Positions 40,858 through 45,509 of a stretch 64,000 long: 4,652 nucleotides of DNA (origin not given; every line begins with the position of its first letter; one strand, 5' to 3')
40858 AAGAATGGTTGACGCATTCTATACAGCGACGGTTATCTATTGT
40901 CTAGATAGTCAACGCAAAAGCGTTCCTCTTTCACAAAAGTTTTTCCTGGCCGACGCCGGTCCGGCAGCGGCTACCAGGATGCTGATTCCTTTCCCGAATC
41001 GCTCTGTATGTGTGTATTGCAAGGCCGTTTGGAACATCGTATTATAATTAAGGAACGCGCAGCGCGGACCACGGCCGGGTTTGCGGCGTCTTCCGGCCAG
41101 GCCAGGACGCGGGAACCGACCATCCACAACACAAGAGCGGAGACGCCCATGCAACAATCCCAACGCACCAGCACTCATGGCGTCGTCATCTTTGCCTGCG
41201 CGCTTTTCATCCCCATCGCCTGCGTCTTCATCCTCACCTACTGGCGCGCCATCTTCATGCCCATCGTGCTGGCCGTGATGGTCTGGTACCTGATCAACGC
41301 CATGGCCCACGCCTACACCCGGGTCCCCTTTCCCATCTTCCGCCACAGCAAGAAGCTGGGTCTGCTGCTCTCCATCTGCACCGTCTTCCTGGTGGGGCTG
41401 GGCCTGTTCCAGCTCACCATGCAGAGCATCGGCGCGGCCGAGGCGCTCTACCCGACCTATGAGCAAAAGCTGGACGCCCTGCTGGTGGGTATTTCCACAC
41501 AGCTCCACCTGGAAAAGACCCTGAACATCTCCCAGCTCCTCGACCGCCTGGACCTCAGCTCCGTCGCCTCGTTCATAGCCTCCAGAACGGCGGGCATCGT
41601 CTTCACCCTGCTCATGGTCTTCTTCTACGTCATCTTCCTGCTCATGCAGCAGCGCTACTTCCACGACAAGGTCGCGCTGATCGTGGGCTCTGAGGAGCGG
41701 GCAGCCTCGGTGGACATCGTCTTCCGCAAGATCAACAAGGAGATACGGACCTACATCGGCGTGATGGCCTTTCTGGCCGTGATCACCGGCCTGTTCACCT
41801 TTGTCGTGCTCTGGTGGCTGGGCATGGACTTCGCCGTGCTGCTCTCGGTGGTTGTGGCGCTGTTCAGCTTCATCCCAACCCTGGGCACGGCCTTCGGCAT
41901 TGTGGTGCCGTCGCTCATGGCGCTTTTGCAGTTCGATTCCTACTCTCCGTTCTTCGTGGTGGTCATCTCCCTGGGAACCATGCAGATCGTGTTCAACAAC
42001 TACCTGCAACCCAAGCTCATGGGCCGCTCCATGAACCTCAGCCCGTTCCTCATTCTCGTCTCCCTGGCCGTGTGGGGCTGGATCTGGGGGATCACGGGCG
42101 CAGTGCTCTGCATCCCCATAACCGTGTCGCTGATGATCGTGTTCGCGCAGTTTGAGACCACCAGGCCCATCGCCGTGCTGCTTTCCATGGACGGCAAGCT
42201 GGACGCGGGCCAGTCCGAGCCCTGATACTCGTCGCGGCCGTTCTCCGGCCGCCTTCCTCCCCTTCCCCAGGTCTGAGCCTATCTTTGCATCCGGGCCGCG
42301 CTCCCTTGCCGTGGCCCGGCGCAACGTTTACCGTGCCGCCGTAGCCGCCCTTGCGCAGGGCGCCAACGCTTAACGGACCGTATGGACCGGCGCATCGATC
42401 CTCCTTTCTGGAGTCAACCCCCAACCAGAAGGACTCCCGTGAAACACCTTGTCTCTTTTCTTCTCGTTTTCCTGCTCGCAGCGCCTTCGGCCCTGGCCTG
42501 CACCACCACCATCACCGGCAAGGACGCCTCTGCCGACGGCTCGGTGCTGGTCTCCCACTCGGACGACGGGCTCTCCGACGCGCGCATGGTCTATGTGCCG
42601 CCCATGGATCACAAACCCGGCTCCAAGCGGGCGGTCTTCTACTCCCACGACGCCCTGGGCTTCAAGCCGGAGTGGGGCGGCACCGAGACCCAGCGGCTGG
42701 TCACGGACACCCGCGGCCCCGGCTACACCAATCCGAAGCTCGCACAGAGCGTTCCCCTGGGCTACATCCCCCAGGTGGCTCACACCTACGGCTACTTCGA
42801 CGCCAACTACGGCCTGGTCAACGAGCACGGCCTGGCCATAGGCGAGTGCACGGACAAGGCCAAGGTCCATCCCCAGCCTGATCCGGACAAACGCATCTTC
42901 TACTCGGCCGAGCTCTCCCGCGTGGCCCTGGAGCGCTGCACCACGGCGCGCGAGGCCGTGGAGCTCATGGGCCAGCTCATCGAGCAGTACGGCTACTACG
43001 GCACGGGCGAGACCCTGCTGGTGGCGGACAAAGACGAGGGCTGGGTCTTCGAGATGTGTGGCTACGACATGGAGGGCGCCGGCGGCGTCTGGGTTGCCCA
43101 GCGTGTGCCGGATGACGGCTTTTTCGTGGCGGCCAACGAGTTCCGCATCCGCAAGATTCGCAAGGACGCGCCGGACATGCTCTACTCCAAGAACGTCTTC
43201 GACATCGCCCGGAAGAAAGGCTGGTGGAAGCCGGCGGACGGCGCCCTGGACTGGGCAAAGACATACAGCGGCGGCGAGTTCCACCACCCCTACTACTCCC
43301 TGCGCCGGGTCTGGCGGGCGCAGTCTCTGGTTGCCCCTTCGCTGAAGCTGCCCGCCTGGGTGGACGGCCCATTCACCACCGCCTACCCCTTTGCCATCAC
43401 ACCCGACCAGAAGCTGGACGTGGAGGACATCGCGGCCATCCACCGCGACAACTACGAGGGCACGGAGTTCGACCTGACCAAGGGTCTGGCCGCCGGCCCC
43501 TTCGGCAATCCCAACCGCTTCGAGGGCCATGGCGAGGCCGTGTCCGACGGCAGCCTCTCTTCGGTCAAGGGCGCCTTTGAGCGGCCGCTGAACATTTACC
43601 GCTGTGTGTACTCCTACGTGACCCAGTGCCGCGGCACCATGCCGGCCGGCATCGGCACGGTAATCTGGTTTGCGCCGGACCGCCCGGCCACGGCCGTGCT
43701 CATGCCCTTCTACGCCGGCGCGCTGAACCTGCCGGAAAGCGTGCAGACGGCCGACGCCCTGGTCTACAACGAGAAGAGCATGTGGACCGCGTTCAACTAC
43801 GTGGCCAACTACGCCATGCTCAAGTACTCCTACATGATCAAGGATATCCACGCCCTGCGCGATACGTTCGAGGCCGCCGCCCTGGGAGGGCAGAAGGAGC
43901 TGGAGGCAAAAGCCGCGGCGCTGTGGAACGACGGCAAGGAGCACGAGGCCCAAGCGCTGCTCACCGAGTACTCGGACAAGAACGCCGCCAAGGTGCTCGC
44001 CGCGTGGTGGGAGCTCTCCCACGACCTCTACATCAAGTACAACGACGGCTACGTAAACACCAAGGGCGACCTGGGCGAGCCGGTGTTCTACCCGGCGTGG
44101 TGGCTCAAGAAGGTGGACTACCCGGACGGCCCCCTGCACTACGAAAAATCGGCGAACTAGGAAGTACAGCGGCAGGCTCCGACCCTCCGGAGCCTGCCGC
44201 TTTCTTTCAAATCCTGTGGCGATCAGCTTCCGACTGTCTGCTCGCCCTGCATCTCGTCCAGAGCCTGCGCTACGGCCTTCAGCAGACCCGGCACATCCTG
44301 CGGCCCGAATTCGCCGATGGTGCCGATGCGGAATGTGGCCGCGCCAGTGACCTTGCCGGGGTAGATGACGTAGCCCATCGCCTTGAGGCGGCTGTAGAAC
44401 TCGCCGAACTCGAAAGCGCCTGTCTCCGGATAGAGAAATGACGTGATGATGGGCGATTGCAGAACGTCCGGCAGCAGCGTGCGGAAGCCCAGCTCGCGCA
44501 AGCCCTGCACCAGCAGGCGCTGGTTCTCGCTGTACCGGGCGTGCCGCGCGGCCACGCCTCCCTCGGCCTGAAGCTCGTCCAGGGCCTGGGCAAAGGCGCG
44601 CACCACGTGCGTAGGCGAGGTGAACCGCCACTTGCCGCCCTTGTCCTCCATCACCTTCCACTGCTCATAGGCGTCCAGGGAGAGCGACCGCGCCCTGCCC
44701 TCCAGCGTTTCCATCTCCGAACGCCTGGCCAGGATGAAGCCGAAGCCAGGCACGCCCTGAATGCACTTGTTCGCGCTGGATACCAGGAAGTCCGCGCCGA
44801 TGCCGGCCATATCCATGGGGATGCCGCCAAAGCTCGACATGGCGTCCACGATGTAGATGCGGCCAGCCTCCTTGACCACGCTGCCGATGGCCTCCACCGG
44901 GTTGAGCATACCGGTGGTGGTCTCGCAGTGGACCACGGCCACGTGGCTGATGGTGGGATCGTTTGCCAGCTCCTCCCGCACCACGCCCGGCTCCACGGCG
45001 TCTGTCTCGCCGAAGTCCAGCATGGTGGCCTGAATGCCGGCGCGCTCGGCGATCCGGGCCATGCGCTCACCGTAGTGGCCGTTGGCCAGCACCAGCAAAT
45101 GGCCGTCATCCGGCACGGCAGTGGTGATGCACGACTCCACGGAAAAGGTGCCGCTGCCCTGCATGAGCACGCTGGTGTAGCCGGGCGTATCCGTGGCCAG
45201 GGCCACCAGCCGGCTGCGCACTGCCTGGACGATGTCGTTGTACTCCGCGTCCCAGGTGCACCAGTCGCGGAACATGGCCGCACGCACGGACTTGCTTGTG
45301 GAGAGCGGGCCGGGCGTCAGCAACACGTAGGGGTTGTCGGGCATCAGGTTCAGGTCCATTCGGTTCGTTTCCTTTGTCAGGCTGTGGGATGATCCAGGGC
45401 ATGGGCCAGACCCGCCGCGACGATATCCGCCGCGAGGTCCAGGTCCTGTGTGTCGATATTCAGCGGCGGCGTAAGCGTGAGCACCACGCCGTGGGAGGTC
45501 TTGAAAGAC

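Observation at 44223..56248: Aminoethylphosphonate catabolic locus with a PbfA-like middle gene and an Opp/Dpp-type five-gene transporter instead of PhnSTUV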

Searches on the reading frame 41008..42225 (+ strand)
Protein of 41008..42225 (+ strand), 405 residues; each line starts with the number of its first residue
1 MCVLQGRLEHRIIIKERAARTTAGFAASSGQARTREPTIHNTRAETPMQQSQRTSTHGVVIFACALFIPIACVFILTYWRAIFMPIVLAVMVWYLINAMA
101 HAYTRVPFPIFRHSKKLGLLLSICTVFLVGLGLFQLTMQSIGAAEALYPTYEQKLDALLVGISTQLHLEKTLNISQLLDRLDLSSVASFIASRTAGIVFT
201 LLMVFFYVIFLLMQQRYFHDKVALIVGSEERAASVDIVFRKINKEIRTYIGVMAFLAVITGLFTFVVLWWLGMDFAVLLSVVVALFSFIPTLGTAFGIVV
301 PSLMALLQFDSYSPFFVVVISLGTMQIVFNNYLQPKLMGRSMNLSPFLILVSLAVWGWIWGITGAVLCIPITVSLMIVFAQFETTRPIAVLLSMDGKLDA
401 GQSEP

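Call 7: search_protein_families(library=pfam, proteins=[window:41008-42225:+])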
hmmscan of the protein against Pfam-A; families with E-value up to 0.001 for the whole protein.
window:41008-42225:+ (405 aa): 1 family
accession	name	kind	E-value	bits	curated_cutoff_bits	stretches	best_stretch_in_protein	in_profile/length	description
PF01594.21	AI-2E_transport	-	1.6e-35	123.3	34.3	1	60-380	3-324/327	AI-2E family transporter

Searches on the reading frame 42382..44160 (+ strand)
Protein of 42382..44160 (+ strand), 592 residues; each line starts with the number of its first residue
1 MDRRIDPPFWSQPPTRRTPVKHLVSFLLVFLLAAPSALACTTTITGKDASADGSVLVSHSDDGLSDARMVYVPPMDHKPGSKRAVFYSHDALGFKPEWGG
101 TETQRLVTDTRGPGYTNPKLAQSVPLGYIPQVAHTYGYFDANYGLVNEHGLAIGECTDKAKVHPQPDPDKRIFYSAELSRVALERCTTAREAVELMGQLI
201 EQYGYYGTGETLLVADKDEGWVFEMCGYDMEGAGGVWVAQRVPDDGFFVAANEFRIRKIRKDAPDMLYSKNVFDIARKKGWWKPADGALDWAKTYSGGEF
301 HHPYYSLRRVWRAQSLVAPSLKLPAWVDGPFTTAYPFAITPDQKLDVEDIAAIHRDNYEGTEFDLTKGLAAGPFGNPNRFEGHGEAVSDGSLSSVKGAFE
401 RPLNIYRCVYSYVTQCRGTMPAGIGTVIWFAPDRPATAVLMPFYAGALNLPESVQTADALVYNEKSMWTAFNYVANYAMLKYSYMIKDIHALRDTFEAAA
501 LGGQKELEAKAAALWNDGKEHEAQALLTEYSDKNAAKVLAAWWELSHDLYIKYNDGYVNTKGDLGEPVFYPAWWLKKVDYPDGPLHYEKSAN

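Call 7: search_protein_families(library=pfam, proteins=[window:42382-44160:+])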
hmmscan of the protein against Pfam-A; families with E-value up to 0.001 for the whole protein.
window:42382-44160:+ (592 aa): 1 family
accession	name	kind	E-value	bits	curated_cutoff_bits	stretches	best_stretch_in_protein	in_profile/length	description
PF03577.20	Peptidase_C69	-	5.4e-59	200.6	23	2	174-491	115-398/402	Peptidase family C69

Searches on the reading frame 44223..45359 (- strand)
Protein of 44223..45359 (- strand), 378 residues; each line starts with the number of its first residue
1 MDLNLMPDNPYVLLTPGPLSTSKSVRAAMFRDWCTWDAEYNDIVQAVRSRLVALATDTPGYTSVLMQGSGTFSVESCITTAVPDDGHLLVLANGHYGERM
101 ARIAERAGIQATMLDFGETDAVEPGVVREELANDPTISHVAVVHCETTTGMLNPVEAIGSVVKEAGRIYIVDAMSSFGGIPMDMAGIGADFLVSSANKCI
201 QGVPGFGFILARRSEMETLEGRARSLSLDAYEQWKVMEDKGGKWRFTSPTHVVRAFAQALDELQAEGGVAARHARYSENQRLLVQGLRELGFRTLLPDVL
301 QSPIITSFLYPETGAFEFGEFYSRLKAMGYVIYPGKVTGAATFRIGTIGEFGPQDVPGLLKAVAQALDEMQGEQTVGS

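Call 3: search_protein_families(library=pfam, proteins=[window:44223-45359:-])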
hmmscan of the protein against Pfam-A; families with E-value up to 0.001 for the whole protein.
window:44223-45359:- (378 aa): 1 family
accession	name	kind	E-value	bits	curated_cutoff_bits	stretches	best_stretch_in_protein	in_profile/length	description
PF00266.25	Aminotran_5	-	4.7e-24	85.5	21.5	1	29-308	30-314/371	Aminotransferase class-V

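Call 4: search_protein_families(library=ncbifam, proteins=[window:44223-45359:-])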
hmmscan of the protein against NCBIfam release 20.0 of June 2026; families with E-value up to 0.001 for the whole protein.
window:44223-45359:- (378 aa): 23 families
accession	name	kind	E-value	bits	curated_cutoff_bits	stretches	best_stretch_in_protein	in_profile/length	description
NF010006.0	PRK13479.1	equivalog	8.6e-165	548.3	296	1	8-371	3-365/369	2-aminoethylphosphonate--pyruvate transaminase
TIGR02326.1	transamin_PhnW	equivalog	1.2e-163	544.5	400.8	1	9-367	2-360/363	2-aminoethylphosphonate--pyruvate transaminase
TIGR03301.1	PhnW-AepZ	equivalog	5.3e-146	486.6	360.8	1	12-366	1-354/355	2-aminoethylphosphonate aminotransferase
NF046070.1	PyrdoxPyrvTramin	equivalog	3.6e-41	141.3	600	1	8-367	3-360/369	pyridoxamine--pyruvate transaminase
NF045640.1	AspGlyoxATaseBhcA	equivalog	1.2e-19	70.5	650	1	13-352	7-349/395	L-aspartate--glyoxylate aminotransferase BhcA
TIGR03403.1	nifS_epsilon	equivalog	3.9e-12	45.7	587.7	1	101-214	107-217/382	NifS family cysteine desulfurase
TIGR04343.1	egtE_PLP_lyase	equivalog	6e-11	41.7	400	1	81-279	90-279/370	ergothioneine biosynthesis PLP-dependent enzyme EgtE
TIGR01979.1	sufS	subfamily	1.1e-10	40.9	475.1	1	102-220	127-242/403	SufS family cysteine desulfurase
TIGR03402.1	FeS_nifS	equivalog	1.2e-10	40.7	530.75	1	99-213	101-212/379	cysteine desulfurase NifS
NF010611.0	PRK14012.1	equivalog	1.9e-10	40.2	548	1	101-213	113-222/406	IscS subfamily cysteine desulfurase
TIGR01977.1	am_tr_V_EF2568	hypoth_equivalog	3.5e-10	39.4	377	1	44-220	46-222/376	cysteine desulfurase family protein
TIGR02006.1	IscS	equivalog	1.7e-09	37.2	643.2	1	101-214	109-219/402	IscS subfamily cysteine desulfurase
TIGR01976.1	am_tr_V_VC1184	hypoth_equivalog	4.3e-08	32.9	352.35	1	103-224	126-244/401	cysteine desulfurase-like protein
TIGR03235.1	DNA_S_dndA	equivalog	6.2e-08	32.3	480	1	103-216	107-217/353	cysteine desulfurase DndA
NF040779.1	Sec_lyase_SclA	exception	4e-07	29.3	525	1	58-216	58-217/378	selenocysteine lyase SclA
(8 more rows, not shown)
